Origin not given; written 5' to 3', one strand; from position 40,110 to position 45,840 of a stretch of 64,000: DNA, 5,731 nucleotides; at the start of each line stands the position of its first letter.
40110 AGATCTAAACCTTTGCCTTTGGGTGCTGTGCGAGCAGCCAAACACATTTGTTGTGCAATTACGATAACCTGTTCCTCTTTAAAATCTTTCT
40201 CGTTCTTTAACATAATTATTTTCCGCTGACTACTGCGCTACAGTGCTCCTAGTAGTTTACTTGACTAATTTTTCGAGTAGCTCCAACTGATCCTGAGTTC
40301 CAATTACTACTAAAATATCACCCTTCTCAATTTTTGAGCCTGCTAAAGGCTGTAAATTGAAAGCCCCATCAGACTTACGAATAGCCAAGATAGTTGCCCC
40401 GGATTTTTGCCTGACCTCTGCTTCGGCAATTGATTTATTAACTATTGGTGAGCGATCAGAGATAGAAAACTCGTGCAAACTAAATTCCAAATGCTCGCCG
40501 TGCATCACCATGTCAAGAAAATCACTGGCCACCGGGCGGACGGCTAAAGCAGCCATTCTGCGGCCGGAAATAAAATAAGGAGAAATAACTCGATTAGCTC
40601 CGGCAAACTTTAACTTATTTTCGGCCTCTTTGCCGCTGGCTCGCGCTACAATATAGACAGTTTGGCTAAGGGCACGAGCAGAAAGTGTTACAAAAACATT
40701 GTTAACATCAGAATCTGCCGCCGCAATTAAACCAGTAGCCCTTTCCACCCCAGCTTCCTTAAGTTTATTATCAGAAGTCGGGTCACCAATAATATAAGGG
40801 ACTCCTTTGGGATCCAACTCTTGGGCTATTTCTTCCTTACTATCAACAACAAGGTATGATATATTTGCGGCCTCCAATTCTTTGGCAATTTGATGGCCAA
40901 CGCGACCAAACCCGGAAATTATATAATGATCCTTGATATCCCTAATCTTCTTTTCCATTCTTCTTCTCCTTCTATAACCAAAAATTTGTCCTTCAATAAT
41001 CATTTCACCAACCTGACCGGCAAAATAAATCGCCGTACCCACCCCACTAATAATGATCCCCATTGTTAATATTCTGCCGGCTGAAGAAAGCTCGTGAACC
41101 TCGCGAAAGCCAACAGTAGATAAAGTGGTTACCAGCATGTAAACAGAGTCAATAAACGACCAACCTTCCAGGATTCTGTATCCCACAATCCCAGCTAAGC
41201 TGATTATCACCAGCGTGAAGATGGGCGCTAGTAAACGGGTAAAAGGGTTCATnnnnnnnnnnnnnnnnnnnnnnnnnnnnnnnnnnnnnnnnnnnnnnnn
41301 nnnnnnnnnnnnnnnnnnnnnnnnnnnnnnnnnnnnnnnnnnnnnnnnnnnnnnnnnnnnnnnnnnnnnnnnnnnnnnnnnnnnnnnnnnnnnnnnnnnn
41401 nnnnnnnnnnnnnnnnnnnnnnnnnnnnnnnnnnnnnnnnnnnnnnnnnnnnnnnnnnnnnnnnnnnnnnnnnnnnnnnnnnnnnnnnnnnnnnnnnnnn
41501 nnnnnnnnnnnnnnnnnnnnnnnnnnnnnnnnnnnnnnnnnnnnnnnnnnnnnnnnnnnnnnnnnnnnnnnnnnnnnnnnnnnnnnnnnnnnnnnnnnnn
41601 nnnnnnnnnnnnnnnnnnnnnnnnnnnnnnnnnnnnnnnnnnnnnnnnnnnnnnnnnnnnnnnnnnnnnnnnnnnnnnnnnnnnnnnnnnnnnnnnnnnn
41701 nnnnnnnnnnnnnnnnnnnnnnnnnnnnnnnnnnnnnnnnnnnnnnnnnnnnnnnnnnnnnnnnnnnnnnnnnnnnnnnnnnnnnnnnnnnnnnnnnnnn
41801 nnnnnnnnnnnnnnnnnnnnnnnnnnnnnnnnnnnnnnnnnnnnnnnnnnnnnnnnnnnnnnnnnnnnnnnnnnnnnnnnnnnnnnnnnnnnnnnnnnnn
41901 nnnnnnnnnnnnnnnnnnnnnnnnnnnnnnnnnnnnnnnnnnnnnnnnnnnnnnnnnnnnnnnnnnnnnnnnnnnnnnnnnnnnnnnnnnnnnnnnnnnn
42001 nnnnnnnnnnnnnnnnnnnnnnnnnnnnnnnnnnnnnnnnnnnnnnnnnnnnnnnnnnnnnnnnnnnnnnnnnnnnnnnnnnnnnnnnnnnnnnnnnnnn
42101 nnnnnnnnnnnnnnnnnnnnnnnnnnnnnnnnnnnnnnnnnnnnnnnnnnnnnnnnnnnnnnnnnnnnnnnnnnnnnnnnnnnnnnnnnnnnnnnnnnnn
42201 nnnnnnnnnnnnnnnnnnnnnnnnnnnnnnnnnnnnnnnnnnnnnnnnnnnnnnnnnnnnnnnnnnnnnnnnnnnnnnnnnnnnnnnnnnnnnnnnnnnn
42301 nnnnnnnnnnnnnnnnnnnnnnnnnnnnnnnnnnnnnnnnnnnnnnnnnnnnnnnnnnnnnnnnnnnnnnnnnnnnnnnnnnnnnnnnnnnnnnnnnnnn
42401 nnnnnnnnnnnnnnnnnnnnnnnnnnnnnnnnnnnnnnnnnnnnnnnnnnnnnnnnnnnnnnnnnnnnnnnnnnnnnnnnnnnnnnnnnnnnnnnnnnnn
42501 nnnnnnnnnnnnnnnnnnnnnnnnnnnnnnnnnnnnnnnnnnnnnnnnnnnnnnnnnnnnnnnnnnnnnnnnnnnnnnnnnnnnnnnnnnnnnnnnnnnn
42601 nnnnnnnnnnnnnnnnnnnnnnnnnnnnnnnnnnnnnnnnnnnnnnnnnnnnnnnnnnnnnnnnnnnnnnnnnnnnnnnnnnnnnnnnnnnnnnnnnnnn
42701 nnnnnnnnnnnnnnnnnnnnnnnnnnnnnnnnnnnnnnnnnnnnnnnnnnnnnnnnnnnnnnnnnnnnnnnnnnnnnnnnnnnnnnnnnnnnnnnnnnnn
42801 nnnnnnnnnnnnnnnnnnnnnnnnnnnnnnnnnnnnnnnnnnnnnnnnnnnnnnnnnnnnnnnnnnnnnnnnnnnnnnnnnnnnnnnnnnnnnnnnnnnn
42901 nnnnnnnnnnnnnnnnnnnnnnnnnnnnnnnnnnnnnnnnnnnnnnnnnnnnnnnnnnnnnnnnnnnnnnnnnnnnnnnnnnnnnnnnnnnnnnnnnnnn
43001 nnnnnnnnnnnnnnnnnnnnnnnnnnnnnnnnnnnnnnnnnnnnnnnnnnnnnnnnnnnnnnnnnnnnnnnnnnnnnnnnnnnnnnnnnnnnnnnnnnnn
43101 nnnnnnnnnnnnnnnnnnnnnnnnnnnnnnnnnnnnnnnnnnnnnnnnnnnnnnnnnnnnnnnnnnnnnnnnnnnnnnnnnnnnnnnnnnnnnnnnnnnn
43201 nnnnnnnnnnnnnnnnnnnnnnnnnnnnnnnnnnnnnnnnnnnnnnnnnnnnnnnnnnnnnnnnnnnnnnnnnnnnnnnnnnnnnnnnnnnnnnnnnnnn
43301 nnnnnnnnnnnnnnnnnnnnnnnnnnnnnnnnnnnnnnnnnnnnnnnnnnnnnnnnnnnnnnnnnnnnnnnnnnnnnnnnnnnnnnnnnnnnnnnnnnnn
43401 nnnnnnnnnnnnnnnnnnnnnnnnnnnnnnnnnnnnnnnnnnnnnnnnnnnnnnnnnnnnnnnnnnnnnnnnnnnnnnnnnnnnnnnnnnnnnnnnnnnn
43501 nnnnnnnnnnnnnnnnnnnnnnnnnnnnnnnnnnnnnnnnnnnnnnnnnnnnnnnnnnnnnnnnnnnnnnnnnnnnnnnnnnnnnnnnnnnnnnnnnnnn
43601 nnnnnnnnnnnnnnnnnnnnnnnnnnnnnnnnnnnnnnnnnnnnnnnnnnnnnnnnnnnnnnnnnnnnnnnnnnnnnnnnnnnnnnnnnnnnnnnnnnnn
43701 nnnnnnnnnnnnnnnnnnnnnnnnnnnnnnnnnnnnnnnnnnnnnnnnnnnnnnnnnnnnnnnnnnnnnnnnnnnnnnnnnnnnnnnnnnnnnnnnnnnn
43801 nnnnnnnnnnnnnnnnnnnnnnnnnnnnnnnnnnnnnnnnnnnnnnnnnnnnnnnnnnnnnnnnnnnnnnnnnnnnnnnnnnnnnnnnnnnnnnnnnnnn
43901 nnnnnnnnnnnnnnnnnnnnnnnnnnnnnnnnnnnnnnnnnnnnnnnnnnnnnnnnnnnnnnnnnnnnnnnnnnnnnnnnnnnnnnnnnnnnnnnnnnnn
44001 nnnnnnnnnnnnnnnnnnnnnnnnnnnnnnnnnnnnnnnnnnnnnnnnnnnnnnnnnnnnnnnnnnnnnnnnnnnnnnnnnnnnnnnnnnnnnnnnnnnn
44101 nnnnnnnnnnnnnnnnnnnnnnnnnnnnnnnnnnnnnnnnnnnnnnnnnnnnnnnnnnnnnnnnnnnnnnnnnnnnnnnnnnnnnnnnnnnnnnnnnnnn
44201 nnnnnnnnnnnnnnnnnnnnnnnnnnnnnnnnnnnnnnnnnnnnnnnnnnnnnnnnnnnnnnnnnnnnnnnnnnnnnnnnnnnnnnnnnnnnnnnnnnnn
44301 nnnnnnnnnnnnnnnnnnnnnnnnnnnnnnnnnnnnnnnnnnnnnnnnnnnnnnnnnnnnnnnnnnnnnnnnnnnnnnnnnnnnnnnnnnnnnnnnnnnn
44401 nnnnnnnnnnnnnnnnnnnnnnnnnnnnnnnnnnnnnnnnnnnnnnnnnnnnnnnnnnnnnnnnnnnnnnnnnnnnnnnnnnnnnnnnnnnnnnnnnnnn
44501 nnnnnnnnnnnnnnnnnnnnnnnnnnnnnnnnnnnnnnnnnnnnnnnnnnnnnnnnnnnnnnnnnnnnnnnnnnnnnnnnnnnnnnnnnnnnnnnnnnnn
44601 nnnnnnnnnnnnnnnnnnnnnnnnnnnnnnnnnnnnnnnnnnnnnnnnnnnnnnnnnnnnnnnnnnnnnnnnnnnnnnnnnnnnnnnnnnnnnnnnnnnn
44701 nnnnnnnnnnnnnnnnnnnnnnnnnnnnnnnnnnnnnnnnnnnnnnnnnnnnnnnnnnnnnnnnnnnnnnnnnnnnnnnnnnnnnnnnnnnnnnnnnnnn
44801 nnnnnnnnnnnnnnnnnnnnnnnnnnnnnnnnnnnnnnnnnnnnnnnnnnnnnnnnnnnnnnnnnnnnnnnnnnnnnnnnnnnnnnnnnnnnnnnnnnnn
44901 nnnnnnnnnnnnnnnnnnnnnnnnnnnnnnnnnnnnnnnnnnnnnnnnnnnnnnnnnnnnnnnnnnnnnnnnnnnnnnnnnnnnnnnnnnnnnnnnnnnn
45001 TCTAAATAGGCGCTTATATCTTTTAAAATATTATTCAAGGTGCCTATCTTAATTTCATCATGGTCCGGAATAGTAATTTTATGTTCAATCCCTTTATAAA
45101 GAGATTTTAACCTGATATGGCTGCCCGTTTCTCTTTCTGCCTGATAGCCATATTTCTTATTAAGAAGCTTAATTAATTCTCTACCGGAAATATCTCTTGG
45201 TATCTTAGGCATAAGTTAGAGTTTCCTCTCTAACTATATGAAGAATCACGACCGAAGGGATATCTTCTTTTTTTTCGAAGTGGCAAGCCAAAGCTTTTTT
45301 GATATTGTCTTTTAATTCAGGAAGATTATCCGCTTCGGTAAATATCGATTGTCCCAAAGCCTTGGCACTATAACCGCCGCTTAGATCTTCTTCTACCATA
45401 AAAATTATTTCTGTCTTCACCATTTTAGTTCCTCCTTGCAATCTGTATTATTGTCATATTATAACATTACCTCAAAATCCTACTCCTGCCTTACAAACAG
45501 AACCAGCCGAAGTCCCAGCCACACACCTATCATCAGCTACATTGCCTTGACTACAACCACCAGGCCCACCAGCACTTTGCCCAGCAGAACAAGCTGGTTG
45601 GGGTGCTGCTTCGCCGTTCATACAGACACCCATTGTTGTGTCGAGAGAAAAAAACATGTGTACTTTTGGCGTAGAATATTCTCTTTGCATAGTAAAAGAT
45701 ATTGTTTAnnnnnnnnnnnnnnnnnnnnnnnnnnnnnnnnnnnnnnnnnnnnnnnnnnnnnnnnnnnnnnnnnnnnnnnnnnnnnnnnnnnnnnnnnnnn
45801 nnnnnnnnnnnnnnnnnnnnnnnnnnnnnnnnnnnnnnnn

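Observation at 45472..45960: Tandem pair of Gly/Ser/Cys-rich small ORFs with a periodic C-x-x-G motif: candidate RiPP precursors with no maturase in view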

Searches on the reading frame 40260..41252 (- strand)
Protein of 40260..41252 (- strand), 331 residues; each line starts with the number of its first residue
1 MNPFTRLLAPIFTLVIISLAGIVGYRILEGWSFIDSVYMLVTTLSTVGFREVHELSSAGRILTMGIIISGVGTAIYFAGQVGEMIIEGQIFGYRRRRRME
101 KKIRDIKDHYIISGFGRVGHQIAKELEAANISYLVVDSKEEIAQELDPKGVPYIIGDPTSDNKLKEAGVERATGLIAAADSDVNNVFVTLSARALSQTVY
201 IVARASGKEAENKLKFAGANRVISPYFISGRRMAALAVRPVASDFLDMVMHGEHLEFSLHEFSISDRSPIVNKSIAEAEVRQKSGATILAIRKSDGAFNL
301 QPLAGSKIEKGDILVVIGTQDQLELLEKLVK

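Call 59: search_protein_families(library=ncbifam, proteins=[window:40260-41252:-], max_evalue=0.001)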
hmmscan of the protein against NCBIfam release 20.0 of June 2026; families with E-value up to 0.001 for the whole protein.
window:40260-41252:- (331 aa): 17 families
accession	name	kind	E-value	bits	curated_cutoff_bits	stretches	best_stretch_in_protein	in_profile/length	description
NF007828.0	PRK10537.1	equivalog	5.6e-25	88.1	425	1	35-234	181-375/403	voltage-gated potassium channel protein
NF007039.0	PRK09496.3-2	equivalog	5.4e-19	68.3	293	1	111-329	4-219/446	Trk system potassium transporter TrkA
NF007034.0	PRK09496.2-1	subfamily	1.4e-17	63.8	344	1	111-326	4-214/445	Trk system potassium transporter TrkA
NF007041.0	PRK09496.3-4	equivalog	1e-14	54.2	386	1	98-331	218-444/450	Trk system potassium transporter TrkA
NF007031.0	PRK09496.1-2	equivalog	1.6e-14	53.8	289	1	107-330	233-451/458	Trk system potassium transporter TrkA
NF007038.0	PRK09496.2-6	equivalog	4e-14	52.2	374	1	111-330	4-221/445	Trk system potassium transporter TrkA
NF007950.1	PRK10669.1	equivalog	2.5e-11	43.1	700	1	100-223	409-533/547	YbaL family putative K(+) efflux transporter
NF007037.0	PRK09496.2-4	equivalog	5.3e-11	42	445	1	98-331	228-454/454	Trk system potassium transporter TrkA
NF002924.0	PRK03562.1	equivalog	7.2e-11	41.2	752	1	95-236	390-531/623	glutathione-regulated potassium-efflux system protein KefC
NF007043.0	PRK09496.3-6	equivalog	7.9e-11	41.4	384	1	110-326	3-221/445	Trk system potassium transporter TrkA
NF007035.0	PRK09496.2-2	equivalog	1e-10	41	521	1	109-328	2-218/455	Trk system potassium transporter TrkA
NF007032.0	PRK09496.1-4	equivalog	5.7e-10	38.7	309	1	111-323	4-217/457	Trk system potassium transporter TrkA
NF007033.0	PRK09496.1-5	equivalog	1.9e-09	37.1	338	1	111-330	4-220/449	Trk system potassium transporter TrkA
NF007036.0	PRK09496.2-3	subfamily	2.2e-09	36.6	407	1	103-331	226-448/448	Trk system potassium transporter TrkA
NF002973.0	PRK03659.1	equivalog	1.8e-07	30.1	804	1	94-218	387-511/602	glutathione-regulated potassium-efflux system protein KefB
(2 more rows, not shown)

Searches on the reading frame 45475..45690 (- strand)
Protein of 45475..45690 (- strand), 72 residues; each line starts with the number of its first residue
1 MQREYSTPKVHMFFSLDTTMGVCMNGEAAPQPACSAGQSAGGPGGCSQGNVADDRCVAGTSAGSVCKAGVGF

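Call 3: search_protein_families(library=ncbifam, proteins=[window:45475-45690:-], max_evalue=10)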
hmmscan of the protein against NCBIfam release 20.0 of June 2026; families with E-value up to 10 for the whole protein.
window:45475-45690:- (72 aa): 0 families

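Call 4: search_protein_families(library=pfam, proteins=[window:45475-45690:-], max_evalue=10)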
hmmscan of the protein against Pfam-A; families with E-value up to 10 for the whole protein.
window:45475-45690:- (72 aa): 0 families
